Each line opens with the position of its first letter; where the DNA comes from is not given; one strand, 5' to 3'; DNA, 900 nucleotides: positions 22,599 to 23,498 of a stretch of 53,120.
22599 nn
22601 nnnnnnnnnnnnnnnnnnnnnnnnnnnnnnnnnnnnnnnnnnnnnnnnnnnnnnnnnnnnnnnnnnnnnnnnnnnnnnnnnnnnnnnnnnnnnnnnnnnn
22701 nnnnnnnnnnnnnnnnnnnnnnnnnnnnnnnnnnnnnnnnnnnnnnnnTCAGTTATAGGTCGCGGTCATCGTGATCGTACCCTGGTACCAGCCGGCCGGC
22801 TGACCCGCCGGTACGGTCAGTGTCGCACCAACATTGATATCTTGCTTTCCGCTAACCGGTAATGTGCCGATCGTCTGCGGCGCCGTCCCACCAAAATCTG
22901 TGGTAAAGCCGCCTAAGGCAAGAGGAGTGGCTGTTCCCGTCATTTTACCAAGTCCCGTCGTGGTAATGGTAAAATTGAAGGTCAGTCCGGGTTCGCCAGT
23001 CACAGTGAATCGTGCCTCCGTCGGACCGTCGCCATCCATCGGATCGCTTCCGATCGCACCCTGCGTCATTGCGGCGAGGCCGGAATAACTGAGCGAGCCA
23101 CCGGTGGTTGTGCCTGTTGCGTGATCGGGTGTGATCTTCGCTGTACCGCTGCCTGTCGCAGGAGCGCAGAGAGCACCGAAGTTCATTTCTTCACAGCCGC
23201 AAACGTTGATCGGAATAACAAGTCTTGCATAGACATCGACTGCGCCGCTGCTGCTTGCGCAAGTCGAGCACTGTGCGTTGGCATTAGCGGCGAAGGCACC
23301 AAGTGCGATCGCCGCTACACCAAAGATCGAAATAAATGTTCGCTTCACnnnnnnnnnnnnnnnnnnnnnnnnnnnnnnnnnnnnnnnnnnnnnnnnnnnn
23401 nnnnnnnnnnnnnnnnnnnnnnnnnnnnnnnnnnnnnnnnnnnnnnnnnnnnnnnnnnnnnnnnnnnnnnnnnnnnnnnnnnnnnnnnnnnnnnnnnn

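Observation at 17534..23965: Putative chaperone-usher pilus built from DUF4402 subunits in an FCB-group bacterium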

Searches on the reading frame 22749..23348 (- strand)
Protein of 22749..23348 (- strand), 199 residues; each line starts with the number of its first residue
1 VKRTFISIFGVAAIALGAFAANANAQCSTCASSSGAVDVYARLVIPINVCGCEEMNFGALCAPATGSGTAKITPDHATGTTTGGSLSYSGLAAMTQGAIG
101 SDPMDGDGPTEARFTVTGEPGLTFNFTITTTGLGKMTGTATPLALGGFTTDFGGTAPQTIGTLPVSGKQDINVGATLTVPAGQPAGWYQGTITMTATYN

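Call 3: search_protein_families(library=pfam, proteins=[window:22749-23348:-], max_evalue=1)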
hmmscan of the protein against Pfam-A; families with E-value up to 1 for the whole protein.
window:22749-23348:- (199 aa): 2 families
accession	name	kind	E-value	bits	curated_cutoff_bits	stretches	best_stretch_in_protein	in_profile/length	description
PF14352.11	DUF4402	-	4.5e-14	53.7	25.2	1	53-198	7-129/129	Domain of unknown function (DUF4402)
PF19436.4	ACS_CODH_B_C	-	0.16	11.9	25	1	17-99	78-155/245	ACS/CODH beta subunit C-terminal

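Call 4: search_protein_families(library=ncbifam, proteins=[window:22749-23348:-], max_evalue=1)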
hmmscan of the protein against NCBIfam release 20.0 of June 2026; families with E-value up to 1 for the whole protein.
window:22749-23348:- (199 aa): 0 families
